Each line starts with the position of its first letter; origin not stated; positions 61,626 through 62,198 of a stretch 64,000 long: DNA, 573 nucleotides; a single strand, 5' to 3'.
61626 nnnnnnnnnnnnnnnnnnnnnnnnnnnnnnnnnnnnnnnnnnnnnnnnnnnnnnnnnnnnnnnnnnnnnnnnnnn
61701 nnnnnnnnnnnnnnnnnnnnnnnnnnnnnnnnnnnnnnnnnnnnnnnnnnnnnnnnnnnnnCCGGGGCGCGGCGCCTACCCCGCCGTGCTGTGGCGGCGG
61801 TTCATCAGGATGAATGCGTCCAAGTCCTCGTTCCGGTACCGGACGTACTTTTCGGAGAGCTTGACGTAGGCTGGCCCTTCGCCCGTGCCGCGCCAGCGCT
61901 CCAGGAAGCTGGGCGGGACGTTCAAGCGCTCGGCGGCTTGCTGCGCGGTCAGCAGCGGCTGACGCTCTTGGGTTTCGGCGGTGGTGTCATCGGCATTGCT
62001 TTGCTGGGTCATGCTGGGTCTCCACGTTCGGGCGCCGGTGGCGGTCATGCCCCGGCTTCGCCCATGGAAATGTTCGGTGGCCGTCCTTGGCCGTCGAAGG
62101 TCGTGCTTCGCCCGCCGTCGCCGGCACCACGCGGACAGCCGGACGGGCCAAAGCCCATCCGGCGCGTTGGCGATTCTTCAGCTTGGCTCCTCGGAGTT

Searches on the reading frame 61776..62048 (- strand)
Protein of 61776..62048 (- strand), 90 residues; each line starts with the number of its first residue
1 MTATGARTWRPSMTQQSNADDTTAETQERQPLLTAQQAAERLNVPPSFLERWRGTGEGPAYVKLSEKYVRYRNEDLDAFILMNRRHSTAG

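Call 6: search_protein_families(library=pfam, proteins=[window:61776-62048:-], max_evalue=0.1)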
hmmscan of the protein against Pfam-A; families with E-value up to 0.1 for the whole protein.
window:61776-62048:- (90 aa): 4 families
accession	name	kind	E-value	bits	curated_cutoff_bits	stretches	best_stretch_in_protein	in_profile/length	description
PF12728.13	HTH_17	-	2e-09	38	27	1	32-81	1-48/51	Helix-turn-helix domain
PF13411.12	MerR_1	-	0.0092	16.5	21.6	1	34-83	2-50/69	MerR HTH family regulatory protein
PF13384.12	HTH_23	-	0.034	14.4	24.6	1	33-53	18-38/50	Homeodomain-like domain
PF13338.12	AbiEi_4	-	0.051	14.1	25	1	28-56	9-36/49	Transcriptional regulator, AbiEi antitoxin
